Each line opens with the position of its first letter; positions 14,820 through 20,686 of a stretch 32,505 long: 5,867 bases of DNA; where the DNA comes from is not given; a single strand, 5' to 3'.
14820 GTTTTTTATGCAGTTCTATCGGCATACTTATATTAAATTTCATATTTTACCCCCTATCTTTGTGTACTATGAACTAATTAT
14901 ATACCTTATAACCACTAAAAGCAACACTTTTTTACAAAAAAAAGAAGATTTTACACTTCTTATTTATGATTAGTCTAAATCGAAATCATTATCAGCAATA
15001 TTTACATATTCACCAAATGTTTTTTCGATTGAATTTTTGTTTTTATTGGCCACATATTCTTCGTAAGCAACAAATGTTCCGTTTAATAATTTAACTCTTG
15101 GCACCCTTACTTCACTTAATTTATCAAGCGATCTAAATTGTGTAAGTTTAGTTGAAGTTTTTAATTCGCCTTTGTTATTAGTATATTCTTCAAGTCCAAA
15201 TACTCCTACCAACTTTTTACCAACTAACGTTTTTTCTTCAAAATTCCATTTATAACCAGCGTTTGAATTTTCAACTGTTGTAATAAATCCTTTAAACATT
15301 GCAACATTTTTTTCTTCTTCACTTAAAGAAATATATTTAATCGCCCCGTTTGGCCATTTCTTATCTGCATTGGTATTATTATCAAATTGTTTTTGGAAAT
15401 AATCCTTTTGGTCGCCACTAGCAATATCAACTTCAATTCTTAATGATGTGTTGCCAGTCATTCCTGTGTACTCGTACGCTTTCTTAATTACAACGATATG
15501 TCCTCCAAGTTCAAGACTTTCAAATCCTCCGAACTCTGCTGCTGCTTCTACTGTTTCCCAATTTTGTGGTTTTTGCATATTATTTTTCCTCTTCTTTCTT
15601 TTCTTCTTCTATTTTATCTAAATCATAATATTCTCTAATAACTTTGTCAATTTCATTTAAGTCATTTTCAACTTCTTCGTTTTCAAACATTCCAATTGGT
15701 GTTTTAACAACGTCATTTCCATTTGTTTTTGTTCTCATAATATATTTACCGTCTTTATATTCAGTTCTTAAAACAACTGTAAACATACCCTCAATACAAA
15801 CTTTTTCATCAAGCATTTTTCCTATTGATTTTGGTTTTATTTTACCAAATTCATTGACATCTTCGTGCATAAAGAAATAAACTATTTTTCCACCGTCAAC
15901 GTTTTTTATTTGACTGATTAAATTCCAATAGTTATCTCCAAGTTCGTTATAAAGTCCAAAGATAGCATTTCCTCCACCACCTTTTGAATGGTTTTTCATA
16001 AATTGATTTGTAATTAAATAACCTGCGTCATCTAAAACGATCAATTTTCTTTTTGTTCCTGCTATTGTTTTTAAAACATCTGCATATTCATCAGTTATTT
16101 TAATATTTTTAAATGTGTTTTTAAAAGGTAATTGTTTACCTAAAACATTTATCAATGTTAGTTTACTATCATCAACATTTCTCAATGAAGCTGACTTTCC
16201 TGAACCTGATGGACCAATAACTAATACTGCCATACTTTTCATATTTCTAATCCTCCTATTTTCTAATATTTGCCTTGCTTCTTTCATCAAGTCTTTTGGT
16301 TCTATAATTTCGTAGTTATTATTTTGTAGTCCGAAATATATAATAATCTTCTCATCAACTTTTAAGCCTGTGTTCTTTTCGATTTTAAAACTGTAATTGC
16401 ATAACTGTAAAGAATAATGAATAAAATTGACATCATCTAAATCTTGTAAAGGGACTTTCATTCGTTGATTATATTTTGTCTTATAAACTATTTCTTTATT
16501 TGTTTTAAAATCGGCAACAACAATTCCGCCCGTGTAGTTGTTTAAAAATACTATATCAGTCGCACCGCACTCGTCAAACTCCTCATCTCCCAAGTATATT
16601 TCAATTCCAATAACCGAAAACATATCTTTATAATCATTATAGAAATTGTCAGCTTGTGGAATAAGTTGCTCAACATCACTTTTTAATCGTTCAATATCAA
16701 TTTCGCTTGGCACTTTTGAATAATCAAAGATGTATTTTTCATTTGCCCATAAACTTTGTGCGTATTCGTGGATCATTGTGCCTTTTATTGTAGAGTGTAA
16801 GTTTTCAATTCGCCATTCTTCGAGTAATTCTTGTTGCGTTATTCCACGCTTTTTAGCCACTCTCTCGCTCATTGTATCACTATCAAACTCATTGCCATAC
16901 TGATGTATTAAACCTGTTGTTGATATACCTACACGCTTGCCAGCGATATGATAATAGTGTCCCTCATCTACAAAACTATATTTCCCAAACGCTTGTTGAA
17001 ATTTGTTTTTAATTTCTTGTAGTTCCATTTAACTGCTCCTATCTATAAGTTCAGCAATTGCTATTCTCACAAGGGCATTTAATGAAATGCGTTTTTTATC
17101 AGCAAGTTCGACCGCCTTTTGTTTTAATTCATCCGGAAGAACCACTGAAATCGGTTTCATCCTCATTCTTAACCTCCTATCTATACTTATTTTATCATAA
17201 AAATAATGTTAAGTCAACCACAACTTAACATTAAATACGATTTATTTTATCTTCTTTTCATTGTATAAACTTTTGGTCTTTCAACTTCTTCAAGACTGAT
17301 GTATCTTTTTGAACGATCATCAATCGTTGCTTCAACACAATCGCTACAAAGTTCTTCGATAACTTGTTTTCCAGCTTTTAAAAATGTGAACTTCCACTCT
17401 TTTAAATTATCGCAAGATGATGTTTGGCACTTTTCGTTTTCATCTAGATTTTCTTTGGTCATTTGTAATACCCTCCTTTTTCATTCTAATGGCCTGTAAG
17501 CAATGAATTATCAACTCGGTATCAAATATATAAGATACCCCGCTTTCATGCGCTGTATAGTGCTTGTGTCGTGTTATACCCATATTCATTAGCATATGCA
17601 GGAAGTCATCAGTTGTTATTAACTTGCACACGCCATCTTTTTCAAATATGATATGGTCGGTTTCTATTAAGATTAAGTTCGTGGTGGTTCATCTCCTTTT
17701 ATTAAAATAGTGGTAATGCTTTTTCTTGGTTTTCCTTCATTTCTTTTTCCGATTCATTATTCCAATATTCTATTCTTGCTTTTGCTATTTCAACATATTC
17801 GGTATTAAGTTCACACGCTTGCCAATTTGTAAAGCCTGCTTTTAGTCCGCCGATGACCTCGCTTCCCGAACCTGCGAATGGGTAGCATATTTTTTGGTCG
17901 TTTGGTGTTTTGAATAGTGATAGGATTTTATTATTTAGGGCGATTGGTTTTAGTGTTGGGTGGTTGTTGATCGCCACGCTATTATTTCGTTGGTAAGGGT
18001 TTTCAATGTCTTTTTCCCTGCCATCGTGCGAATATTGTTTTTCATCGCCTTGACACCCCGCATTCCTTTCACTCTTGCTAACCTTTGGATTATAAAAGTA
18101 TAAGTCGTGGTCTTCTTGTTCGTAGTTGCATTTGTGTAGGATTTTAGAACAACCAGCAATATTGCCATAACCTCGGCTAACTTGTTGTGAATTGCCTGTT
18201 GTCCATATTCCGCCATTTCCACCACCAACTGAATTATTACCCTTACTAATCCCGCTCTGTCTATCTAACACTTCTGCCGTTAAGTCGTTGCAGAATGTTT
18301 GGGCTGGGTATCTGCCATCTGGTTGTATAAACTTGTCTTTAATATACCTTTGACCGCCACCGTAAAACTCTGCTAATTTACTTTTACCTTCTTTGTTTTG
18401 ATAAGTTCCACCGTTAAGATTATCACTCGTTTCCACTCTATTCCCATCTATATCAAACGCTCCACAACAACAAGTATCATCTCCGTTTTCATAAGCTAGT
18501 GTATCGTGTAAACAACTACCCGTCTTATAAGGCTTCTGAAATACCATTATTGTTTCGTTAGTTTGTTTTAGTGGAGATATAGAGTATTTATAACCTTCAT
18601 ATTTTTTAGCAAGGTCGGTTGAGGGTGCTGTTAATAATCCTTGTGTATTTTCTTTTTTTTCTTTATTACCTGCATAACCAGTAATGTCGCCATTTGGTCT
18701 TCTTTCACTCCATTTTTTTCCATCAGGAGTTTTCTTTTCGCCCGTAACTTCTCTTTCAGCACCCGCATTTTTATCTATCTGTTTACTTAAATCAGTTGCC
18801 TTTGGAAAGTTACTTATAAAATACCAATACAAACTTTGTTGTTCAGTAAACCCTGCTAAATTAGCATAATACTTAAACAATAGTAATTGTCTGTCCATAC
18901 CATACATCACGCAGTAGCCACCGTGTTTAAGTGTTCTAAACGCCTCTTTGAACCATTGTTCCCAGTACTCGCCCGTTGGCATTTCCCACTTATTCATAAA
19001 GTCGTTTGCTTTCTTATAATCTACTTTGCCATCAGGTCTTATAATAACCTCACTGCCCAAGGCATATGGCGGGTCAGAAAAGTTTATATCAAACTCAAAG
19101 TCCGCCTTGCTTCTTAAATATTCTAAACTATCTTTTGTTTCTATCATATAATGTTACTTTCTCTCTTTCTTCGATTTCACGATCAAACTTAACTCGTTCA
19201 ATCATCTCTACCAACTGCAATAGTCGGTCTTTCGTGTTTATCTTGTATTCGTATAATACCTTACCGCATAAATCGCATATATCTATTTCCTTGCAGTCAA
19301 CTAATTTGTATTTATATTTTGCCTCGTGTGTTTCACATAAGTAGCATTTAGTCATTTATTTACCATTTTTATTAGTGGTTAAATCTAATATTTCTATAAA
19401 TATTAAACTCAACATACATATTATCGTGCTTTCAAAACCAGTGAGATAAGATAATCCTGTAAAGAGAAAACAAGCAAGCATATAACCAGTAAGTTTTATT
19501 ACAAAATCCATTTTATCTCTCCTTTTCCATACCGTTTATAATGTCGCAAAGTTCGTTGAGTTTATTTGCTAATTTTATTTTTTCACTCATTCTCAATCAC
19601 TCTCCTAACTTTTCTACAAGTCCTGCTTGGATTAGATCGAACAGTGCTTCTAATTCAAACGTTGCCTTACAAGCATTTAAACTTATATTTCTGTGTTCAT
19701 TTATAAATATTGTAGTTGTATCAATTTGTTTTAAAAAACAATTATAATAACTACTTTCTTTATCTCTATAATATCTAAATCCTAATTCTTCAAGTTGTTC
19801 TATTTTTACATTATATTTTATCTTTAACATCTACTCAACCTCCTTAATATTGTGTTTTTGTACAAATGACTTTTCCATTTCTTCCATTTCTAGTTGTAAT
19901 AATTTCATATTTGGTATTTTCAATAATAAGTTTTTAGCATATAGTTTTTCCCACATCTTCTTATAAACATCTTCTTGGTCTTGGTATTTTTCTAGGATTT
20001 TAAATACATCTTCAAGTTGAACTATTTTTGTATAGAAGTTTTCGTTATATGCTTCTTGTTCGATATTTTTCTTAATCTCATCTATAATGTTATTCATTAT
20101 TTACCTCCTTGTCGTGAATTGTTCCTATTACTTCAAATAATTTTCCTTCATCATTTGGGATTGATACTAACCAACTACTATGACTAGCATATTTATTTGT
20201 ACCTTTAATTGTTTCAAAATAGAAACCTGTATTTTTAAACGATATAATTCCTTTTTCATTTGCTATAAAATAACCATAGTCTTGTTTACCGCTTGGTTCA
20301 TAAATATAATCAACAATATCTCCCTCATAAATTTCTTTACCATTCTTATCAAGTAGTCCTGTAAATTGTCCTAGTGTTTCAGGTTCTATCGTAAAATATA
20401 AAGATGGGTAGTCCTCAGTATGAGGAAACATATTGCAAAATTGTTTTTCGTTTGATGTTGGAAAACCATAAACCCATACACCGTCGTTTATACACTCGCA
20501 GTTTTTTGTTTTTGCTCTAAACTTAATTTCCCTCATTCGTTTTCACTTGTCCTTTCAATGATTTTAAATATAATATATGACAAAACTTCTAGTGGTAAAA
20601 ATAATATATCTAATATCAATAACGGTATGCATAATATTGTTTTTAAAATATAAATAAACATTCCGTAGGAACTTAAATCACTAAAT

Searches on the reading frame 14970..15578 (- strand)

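Call 61: search_protein_families(library=phrogs, proteins=[window:14970-15578:-], max_evalue=0.0001)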
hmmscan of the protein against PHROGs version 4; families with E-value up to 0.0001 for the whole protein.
window:14970-15578:- (202 aa): 2 families
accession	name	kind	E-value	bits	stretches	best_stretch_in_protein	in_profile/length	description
phrog_18107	-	unknown function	9.2e-43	147.5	1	1-180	1-177/201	-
phrog_378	-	DNA, RNA and nucleotide metabolism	5.5e-06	27.8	1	14-198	11-160/163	single strand DNA binding protein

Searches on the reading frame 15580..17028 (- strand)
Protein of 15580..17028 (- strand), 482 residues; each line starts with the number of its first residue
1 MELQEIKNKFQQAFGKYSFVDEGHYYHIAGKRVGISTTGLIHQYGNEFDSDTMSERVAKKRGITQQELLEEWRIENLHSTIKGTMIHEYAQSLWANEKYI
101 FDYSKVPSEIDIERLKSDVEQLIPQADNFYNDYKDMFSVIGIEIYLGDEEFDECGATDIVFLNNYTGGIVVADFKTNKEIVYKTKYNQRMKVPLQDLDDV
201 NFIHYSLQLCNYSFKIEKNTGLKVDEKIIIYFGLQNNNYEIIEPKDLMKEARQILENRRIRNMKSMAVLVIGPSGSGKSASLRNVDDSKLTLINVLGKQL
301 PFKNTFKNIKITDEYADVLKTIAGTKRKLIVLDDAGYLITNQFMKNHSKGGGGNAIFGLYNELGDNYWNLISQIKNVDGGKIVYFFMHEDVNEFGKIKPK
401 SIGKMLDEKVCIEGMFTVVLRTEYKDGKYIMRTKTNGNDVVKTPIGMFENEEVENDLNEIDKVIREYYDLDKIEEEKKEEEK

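Call 61: search_protein_families(library=phrogs, proteins=[window:15580-17028:-], max_evalue=0.0001)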
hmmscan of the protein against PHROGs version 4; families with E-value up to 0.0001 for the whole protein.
window:15580-17028:- (482 aa): 3 families
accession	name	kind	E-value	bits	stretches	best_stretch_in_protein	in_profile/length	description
phrog_2872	-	DNA, RNA and nucleotide metabolism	1.5e-70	238.2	1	266-474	3-217/219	Sak4-like ssDNA annealing protein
phrog_298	-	DNA, RNA and nucleotide metabolism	7.7e-18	65.9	1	6-265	37-260/293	exonuclease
phrog_124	-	DNA, RNA and nucleotide metabolism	1.3e-13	52.1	1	248-480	25-275/382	Sak4-like ssDNA annealing protein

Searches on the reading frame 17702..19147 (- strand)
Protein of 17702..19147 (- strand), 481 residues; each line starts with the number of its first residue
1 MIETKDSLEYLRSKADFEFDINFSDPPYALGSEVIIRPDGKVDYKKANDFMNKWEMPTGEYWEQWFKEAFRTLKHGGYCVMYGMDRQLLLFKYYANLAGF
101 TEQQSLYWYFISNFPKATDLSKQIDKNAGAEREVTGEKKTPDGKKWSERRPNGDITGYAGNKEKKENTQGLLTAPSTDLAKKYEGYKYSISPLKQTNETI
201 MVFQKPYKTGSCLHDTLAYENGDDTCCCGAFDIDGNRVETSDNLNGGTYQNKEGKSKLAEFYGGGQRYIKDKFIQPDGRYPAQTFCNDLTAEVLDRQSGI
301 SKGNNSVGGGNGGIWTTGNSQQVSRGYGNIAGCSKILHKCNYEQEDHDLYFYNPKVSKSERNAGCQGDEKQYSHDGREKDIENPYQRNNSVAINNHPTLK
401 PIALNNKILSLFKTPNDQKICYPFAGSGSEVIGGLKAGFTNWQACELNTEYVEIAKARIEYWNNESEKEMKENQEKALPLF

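Call 61: search_protein_families(library=phrogs, proteins=[window:17702-19147:-], max_evalue=0.0001)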
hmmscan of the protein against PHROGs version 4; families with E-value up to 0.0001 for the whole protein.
window:17702-19147:- (481 aa): 5 families
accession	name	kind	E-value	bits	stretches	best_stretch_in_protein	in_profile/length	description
phrog_67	-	other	3.5e-17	63.7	1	6-467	130-351/743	DNA methyltransferase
phrog_3008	-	other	2.6e-11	44.2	1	394-474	148-229/244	DNA methyltransferase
phrog_498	-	other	3.1e-11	43.5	1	344-471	316-432/633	DNA methyltransferase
phrog_23148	-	unknown function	3.4e-05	24.9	0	387-460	76-147/165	-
phrog_6025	-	other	7e-05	23.5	0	46-139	42-139/192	DNA methyltransferase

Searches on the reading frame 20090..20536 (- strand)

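Call 61: search_protein_families(library=phrogs, proteins=[window:20090-20536:-], max_evalue=0.0001)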
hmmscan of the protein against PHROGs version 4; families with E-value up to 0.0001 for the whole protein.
window:20090-20536:- (148 aa): 2 families
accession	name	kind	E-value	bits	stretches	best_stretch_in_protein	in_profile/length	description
phrog_98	-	unknown function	3.1e-23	83.4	1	1-143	25-146/208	-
phrog_8684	-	unknown function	1e-19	72.1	1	1-144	2-157/164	-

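Call 67: search_protein_families(library=pfam, proteins=[window:20090-20536:-], max_evalue=0.01)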
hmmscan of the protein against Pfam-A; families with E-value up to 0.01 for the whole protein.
window:20090-20536:- (148 aa): 1 family
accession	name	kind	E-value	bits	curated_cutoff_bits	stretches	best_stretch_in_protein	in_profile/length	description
PF09643.15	YopX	-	1.9e-14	54.2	22.4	1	5-142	1-122/128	YopX protein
